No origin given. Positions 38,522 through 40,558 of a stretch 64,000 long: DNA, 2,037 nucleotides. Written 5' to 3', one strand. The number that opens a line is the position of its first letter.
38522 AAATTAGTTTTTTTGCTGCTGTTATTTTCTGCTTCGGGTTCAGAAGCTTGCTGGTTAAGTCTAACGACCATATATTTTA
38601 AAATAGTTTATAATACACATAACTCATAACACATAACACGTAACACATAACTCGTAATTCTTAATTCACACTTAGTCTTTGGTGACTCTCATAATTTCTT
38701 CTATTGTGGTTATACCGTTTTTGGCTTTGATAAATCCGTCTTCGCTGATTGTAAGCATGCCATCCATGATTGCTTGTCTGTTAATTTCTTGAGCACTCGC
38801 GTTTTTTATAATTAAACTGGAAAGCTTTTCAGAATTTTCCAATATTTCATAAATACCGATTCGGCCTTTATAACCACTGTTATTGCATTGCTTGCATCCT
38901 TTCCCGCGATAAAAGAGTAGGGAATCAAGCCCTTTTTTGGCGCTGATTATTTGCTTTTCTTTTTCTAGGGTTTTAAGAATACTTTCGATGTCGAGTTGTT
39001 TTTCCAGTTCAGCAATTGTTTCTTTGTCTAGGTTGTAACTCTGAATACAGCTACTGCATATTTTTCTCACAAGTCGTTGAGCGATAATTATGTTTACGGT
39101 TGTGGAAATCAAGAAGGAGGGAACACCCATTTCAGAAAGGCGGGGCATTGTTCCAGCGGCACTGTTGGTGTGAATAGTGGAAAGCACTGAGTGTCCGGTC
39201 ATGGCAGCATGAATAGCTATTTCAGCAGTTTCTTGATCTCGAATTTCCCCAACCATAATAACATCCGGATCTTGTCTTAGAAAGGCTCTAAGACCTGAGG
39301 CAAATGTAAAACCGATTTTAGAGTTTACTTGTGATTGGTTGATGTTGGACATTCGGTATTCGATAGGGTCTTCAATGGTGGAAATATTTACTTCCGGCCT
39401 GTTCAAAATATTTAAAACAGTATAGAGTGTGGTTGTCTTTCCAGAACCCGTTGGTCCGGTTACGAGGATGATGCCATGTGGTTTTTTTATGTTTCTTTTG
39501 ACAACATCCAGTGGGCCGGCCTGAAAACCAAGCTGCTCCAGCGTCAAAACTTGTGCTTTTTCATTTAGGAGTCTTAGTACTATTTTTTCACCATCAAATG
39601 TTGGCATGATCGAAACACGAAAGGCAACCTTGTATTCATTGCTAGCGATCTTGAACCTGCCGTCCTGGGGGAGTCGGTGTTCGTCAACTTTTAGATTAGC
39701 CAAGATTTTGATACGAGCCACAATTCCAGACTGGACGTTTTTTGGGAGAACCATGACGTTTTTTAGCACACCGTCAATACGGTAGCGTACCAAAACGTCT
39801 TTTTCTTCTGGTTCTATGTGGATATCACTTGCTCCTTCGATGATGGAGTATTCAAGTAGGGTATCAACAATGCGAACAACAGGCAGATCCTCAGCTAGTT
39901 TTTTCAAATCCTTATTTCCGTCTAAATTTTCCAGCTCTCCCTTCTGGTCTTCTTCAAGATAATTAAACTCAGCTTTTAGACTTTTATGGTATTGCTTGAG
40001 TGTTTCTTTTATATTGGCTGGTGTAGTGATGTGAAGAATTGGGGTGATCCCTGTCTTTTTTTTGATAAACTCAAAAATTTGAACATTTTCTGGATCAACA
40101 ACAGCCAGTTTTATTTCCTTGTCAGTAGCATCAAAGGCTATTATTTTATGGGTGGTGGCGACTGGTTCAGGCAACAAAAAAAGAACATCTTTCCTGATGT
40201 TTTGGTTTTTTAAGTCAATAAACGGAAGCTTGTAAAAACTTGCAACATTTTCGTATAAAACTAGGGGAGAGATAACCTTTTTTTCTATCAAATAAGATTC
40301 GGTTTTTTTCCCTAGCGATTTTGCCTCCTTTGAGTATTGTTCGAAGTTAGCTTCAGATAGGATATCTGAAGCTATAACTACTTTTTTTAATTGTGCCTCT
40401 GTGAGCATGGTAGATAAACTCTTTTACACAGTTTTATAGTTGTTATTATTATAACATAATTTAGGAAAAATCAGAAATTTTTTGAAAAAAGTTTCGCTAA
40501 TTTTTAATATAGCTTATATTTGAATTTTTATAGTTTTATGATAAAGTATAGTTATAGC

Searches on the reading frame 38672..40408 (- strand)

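Call 80: search_protein_families(library=pfam, proteins=[window:38672-40408:-], max_evalue=0.00001)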
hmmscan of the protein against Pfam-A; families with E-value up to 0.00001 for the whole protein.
window:38672-40408:- (578 aa): 2 families
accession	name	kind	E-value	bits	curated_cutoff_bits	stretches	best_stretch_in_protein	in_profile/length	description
PF00437.27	T2SSE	-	3.2e-133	444.4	24.9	1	172-574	3-370/370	Type II/IV secretion system protein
PF05157.20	MshEN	-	2.9e-11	43.6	23.1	1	59-143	1-86/90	MshEN domain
